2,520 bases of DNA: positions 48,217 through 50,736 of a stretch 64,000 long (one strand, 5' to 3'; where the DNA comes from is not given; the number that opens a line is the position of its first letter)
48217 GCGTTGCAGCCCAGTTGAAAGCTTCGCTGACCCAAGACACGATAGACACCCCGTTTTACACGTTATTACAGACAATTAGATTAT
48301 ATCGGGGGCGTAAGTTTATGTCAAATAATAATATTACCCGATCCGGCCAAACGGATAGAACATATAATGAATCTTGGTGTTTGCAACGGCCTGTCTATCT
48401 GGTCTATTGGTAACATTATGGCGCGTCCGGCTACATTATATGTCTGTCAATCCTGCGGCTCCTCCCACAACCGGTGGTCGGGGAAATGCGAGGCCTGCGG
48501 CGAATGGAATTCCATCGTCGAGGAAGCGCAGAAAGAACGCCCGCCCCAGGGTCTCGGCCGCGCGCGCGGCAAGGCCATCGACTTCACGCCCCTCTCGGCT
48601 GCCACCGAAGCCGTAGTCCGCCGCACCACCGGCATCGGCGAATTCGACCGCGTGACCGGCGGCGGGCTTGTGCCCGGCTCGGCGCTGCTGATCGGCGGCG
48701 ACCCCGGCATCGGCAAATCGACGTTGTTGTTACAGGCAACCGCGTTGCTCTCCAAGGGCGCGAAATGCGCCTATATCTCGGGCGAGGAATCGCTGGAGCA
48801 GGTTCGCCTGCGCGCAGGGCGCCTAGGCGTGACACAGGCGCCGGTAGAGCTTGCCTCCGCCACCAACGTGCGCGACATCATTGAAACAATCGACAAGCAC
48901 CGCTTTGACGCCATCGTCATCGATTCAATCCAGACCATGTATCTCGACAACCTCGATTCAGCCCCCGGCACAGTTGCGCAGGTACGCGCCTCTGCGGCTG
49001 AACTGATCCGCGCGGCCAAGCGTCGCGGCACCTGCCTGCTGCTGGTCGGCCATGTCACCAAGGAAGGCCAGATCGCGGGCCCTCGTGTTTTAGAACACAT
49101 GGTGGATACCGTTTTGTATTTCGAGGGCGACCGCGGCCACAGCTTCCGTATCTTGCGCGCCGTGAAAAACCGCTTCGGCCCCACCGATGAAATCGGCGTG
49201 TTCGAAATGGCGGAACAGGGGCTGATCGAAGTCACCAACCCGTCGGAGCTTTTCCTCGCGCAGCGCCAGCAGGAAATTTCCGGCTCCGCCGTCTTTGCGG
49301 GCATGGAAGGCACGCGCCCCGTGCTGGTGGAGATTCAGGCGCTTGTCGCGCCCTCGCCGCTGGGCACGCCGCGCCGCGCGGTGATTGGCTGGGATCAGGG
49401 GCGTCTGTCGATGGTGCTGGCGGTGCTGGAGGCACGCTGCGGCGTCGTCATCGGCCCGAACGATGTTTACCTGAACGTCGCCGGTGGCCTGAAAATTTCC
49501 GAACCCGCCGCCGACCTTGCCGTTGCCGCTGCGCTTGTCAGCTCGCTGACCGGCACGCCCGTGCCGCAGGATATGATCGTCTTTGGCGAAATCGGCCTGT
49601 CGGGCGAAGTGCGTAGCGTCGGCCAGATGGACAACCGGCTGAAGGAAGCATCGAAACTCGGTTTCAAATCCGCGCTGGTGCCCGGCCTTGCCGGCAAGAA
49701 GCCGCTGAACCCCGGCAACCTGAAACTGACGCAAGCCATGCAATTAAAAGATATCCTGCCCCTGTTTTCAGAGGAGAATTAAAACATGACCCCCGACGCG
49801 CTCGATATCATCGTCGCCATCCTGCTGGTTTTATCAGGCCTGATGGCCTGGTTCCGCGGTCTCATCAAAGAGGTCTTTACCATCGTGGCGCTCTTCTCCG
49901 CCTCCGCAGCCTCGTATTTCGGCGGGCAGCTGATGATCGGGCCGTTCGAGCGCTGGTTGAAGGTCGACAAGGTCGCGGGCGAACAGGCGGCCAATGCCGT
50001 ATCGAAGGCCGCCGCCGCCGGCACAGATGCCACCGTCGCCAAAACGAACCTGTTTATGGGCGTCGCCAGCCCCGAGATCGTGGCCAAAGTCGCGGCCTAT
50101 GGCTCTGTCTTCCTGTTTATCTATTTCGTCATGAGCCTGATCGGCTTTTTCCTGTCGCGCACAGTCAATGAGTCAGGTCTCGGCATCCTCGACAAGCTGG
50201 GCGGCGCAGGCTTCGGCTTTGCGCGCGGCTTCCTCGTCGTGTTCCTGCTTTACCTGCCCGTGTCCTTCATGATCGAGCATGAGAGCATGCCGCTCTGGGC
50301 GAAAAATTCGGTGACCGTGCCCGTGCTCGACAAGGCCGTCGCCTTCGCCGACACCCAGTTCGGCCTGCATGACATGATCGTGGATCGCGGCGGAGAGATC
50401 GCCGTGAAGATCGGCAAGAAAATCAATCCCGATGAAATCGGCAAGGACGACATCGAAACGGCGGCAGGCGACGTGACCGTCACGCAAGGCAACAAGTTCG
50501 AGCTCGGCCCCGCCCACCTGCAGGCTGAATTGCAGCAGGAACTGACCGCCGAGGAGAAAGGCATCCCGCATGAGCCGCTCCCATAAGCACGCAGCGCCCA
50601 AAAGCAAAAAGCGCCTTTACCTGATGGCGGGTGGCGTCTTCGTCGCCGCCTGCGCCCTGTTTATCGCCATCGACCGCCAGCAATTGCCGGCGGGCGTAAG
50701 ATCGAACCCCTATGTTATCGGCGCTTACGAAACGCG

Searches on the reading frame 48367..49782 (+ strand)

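Call 8: search_protein_families(library=pfam, proteins=[window:48367-49782:+], max_evalue=0.01)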
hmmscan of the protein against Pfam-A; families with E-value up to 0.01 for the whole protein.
window:48367-49782:+ (471 aa): 11 families
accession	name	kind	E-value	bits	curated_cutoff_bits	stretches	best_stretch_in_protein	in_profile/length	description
PF06745.19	ATPase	-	6.6e-17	62.1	26.6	2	88-170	3-87/231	KaiC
PF13481.12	AAA_25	-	8.7e-12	45.5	27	1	100-235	28-195/195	AAA domain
PF18073.7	Zn_ribbon_LapB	-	1e-09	38.3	25.7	1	25-52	1-28/28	Rubredoxin metal binding domain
PF13541.12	ChlI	-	3.3e-08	33.9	27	1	358-439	36-118/121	Subunit ChlI of Mg-chelatase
PF05362.19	Lon_C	-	7e-08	32.7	21.1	1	377-440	107-170/205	Lon protease (S16) C-terminal proteolytic domain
PF13479.12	AAA_24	-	2.2e-05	24.8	27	1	107-192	5-77/195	AAA domain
PF03796.21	DnaB_C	-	0.0001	22.3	27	1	87-190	3-111/255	DnaB-like helicase C terminal domain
PF13191.12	AAA_16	-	0.0002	22.4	32.6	1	94-219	17-129/167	AAA ATPase domain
PF13401.12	AAA_22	-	0.00044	21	27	1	106-228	7-122/130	AAA domain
PF00004.35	AAA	-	0.0069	17.3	21.2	0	108-195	2-73/131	ATPase family associated with various cellular activities (AAA)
PF07088.17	GvpD_P-loop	-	0.0088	16.4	24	0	103-141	9-47/189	GvpD gas vesicle protein, P-loop domain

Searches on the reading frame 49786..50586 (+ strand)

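Call 8: search_protein_families(library=pfam, proteins=[window:49786-50586:+], max_evalue=0.01)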
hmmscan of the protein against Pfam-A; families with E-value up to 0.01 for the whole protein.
window:49786-50586:+ (266 aa): 1 family
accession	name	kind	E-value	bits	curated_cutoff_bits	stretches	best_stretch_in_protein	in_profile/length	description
PF02674.22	Colicin_V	-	6.1e-25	88.3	29.3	1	6-184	1-142/144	Colicin V production protein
